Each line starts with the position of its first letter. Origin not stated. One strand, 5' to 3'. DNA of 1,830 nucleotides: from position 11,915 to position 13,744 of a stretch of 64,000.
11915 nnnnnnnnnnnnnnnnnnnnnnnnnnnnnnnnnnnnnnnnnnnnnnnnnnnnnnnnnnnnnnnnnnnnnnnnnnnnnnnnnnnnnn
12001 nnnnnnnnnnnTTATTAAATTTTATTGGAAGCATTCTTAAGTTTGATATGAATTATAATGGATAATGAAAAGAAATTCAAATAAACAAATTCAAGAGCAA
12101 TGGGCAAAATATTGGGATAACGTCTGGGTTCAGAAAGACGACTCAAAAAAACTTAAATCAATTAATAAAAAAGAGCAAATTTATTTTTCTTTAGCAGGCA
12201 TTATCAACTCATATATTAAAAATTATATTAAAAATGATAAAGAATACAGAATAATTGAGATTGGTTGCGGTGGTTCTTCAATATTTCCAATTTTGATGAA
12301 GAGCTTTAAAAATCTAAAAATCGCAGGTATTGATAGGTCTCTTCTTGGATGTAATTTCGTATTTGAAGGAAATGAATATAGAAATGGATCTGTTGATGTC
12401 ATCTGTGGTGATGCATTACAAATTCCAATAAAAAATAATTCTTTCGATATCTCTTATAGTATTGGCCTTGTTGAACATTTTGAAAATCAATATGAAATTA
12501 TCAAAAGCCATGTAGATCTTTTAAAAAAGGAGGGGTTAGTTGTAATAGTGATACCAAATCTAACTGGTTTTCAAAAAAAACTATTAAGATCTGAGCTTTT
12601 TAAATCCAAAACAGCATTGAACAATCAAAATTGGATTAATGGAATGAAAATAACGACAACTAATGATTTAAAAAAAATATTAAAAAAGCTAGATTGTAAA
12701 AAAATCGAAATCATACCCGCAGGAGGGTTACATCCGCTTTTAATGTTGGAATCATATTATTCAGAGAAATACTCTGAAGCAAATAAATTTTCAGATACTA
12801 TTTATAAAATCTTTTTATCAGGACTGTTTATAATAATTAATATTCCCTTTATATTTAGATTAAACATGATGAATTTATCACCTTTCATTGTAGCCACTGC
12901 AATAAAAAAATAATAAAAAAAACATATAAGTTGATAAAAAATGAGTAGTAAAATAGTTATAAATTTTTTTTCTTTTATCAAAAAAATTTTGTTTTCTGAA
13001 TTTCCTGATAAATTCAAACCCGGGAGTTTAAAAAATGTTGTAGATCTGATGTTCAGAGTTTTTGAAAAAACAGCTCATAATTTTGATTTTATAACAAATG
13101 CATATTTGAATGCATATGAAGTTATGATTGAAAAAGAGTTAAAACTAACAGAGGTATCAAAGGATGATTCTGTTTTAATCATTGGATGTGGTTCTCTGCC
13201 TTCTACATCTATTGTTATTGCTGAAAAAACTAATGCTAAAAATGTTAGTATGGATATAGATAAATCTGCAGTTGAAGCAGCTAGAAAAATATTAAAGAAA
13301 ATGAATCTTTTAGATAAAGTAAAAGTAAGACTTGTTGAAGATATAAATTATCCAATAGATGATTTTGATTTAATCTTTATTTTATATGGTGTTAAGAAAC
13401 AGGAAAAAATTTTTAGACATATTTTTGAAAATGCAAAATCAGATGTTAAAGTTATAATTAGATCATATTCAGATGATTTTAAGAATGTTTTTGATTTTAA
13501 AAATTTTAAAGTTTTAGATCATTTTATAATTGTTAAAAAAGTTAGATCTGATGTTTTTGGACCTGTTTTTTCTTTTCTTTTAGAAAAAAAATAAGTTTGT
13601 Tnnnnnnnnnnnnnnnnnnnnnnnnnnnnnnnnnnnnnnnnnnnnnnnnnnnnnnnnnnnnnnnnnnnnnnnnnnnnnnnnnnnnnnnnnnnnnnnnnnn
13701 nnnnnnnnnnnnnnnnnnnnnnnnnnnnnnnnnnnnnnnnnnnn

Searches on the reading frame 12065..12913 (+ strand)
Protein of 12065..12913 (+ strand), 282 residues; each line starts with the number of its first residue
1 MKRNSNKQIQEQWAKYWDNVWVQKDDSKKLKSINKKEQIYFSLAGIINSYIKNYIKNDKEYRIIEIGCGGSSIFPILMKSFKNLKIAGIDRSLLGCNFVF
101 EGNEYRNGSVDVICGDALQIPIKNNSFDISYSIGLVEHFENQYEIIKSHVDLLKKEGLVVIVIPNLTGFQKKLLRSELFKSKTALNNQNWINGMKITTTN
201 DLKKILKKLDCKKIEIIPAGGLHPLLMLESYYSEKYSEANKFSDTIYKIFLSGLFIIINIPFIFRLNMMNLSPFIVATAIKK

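Call 27: search_protein_families(library=pfam, proteins=[window:12065-12913:+], max_evalue=0.00001)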
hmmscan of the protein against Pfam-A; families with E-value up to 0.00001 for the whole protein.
window:12065-12913:+ (282 aa): 4 families
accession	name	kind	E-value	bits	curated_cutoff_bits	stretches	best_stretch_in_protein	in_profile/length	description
PF08241.18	Methyltransf_11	-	5.2e-12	46.7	21.2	1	65-161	2-95/95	Methyltransferase domain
PF13847.12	Methyltransf_31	-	2.7e-09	37.3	27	1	58-207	2-142/145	Methyltransferase domain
PF13649.12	Methyltransf_25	-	2.8e-09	38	27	1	63-157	1-97/97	Methyltransferase domain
PF13489.12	Methyltransf_23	-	1.1e-07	32.1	27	1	56-214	19-162/164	Methyltransferase domain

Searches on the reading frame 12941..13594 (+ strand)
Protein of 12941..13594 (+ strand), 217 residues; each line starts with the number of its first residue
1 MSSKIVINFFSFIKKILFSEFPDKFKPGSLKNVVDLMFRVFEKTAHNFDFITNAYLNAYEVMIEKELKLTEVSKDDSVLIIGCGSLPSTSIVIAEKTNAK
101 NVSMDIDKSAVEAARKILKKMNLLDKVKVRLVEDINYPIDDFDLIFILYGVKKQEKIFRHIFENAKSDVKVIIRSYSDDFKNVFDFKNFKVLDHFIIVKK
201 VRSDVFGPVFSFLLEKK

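Call 27: search_protein_families(library=pfam, proteins=[window:12941-13594:+], max_evalue=0.00001)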
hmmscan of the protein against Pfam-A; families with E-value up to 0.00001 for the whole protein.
window:12941-13594:+ (217 aa): 2 families
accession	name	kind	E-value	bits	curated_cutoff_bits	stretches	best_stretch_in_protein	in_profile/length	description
PF13847.12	Methyltransf_31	-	1.3e-08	35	27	1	74-177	3-113/145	Methyltransferase domain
PF03059.22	NAS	-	2.4e-06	27.5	27.1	1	55-176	98-231/276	Nicotianamine synthase protein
